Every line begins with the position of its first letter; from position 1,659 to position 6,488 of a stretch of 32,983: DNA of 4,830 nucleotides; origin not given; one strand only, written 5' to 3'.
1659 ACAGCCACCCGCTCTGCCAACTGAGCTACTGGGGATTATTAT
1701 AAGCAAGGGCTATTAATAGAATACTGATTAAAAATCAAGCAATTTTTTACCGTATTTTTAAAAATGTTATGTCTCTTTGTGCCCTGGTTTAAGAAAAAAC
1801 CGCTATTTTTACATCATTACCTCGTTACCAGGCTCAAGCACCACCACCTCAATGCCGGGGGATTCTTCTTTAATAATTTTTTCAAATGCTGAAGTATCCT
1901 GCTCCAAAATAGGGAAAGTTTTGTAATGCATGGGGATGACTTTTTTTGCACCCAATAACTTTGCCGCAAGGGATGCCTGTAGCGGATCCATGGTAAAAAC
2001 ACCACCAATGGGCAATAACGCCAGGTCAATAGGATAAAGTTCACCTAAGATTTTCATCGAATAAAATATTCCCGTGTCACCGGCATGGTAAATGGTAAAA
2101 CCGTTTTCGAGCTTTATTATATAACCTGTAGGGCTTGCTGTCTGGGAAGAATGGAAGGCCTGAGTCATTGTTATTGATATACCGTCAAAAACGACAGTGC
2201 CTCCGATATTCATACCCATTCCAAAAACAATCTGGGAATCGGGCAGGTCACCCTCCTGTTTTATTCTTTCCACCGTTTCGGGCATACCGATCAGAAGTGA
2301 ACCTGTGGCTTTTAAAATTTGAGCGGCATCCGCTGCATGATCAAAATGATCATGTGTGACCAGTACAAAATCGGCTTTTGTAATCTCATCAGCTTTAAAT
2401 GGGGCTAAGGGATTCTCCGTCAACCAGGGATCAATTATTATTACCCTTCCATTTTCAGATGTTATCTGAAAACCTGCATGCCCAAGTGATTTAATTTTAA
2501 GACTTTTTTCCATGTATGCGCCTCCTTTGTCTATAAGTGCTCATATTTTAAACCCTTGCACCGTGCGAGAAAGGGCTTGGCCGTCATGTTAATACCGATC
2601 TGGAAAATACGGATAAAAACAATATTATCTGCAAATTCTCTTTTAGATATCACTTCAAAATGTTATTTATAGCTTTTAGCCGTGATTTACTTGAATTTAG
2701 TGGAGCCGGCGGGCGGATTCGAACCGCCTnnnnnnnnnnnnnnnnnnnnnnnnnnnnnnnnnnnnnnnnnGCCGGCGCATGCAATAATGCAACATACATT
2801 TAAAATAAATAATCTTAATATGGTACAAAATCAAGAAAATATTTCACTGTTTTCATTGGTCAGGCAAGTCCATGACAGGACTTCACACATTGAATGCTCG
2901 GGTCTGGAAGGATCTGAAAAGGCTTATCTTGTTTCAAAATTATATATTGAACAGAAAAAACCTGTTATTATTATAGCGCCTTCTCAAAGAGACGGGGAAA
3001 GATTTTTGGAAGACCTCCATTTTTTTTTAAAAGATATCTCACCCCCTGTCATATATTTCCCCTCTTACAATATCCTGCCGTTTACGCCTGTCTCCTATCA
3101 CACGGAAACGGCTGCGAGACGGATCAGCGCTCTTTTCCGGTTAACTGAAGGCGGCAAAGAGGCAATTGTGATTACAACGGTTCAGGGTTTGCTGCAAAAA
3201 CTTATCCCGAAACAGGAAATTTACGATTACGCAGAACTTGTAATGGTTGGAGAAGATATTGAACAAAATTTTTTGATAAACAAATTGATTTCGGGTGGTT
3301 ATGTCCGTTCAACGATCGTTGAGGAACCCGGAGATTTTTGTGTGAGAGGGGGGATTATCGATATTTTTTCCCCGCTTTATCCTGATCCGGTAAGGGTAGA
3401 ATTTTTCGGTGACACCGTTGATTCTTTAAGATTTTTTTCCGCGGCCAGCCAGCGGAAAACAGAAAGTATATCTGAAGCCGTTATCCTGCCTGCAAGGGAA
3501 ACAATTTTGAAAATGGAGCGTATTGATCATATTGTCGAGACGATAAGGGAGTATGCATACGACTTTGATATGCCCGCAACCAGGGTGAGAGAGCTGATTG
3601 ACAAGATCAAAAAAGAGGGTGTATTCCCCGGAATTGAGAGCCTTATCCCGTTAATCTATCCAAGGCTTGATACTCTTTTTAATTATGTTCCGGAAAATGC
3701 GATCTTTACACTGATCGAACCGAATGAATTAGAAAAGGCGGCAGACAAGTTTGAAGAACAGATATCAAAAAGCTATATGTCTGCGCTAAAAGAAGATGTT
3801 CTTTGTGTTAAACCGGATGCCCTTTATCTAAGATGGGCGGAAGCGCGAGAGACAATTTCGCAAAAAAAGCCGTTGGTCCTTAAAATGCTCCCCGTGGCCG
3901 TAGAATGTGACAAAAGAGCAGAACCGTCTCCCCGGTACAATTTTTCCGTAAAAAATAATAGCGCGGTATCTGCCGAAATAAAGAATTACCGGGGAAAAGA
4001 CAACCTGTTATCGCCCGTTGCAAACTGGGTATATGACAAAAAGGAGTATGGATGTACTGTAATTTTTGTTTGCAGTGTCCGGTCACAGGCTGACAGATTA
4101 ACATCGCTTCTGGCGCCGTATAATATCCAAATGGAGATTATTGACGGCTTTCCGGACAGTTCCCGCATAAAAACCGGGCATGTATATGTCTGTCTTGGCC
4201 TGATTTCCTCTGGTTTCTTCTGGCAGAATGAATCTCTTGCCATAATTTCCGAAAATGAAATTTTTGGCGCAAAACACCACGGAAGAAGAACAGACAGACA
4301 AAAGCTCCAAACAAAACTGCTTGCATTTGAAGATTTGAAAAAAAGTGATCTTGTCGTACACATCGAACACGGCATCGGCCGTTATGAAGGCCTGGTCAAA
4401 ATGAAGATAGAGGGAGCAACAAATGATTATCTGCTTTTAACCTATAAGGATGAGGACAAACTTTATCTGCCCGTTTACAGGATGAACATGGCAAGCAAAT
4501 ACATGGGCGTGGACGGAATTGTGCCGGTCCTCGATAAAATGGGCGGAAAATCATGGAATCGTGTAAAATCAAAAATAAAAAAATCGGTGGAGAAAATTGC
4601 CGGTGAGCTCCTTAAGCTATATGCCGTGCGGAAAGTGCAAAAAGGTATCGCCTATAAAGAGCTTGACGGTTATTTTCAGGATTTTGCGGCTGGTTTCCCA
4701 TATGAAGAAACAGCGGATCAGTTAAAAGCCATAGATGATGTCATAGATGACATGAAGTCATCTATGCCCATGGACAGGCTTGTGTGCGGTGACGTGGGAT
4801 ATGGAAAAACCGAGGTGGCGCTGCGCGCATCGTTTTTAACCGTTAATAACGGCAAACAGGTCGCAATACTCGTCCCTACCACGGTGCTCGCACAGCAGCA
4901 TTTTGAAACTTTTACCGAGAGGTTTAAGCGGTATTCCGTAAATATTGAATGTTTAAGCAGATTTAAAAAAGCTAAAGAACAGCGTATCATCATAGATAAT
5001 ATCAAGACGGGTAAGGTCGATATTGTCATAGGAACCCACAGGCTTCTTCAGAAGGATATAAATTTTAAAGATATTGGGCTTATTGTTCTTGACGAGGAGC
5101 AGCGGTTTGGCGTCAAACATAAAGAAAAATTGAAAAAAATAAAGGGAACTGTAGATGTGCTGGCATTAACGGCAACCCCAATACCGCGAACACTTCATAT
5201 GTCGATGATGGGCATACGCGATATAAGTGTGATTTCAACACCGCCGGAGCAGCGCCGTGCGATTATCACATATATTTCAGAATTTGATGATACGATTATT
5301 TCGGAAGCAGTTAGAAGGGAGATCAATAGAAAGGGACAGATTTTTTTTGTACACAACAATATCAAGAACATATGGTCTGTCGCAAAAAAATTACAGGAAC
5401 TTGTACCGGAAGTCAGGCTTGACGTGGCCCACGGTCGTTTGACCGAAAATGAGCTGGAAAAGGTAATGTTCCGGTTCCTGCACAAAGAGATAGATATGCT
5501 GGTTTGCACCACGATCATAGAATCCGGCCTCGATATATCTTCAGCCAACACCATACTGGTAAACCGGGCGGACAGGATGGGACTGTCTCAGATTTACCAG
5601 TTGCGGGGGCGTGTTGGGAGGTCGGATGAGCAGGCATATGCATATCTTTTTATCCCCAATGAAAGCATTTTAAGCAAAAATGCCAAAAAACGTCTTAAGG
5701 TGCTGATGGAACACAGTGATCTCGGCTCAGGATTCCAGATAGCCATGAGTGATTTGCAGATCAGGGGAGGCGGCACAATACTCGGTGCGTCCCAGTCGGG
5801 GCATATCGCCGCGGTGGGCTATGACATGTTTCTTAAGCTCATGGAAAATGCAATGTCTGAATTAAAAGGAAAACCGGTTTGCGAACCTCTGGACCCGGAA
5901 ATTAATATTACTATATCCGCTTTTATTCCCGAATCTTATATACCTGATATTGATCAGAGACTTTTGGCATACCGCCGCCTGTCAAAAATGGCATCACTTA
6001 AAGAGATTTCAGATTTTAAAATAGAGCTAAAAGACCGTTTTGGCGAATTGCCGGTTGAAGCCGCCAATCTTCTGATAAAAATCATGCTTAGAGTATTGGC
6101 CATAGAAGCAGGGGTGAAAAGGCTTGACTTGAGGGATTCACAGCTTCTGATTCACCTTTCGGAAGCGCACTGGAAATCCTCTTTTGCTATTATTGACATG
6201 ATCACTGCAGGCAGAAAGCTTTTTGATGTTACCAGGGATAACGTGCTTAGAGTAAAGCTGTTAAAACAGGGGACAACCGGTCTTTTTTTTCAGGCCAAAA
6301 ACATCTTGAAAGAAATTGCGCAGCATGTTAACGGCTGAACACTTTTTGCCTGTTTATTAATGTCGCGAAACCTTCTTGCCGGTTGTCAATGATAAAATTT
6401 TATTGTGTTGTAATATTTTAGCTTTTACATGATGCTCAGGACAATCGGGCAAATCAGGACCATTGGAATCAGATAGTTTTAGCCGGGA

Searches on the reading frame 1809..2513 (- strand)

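Call 5: search_protein_families(library=pfam, proteins=[window:1809-2513:-], max_evalue=0.00001)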
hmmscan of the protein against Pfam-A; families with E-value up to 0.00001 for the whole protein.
window:1809-2513:- (234 aa): 3 families
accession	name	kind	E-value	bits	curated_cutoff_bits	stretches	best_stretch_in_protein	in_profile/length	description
PF12706.13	Lactamase_B_2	-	5.2e-28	98.5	27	1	24-197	2-200/200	Beta-lactamase superfamily domain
PF13483.12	Lactamase_B_3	-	9.3e-24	84.7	24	1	6-196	1-160/160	Beta-lactamase superfamily domain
PF00753.33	Lactamase_B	-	1.4e-07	32.1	22.7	1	21-92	14-89/196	Metallo-beta-lactamase superfamily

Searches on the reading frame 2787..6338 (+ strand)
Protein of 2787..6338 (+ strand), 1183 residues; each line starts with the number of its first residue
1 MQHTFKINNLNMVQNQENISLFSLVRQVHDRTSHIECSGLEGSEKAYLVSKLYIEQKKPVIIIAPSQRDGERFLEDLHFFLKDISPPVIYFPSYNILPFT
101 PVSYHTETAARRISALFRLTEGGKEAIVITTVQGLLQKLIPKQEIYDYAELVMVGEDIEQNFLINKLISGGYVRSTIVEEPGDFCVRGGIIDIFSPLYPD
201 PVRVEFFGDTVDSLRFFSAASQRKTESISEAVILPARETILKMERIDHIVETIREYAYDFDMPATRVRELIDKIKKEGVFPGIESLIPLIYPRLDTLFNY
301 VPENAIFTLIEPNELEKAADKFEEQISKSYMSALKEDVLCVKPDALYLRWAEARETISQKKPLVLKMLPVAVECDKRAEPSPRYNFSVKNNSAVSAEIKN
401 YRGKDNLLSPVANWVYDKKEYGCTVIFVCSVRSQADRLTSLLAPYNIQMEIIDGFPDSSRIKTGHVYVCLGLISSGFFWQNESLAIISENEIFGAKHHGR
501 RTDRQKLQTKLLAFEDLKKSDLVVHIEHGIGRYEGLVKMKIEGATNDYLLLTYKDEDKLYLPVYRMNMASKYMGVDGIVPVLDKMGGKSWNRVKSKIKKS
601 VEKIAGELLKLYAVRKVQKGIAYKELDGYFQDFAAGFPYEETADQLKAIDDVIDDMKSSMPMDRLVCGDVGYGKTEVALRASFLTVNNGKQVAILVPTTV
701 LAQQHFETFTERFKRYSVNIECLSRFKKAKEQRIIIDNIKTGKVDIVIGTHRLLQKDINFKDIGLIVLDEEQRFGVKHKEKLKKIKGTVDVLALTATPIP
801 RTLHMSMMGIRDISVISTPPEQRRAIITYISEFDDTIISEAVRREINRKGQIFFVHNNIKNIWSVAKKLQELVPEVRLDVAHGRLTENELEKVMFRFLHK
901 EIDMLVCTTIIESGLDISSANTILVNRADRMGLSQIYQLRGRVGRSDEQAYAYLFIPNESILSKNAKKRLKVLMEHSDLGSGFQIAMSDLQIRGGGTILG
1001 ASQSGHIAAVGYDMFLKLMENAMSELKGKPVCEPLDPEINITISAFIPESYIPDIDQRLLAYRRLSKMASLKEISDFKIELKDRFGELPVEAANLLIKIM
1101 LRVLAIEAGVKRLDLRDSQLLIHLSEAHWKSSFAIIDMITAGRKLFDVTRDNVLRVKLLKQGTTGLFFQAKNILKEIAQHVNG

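Call 5: search_protein_families(library=pfam, proteins=[window:2787-6338:+], max_evalue=0.00001)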
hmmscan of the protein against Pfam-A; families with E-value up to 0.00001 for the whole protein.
window:2787-6338:+ (1183 aa): 8 families
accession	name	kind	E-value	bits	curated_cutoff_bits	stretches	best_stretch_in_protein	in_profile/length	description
PF00270.35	DEAD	-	1.6e-26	93.4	26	1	643-803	2-164/167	DEAD/DEAH box helicase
PF03461.20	TRCF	-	8.9e-24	84.1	25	1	1042-1127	2-87/95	TRCF domain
PF17757.6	UvrB_inter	-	4.7e-22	78.3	22.9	1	153-238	4-90/91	UvrB interaction domain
PF00271.37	Helicase_C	-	1.5e-19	70.7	23.5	1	842-946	6-109/110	Helicase conserved C-terminal domain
PF02559.22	CarD_TRCF_RID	-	9.3e-18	64.5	23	1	517-573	1-57/57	CarD-like/TRCF RID domain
PF04851.21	ResIII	-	3e-11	44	22.5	1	643-798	6-162/164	Type III restriction enzyme, res subunit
PF21132.2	MFD_D3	-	4.6e-07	30.2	21.8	1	424-491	8-72/73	MFD, D3 domain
PF22590.2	Cas3-like_C_2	-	3.4e-06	27.7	27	0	849-947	2-105/106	CRISPR-associated nuclease/helicase Cas3, C-terminal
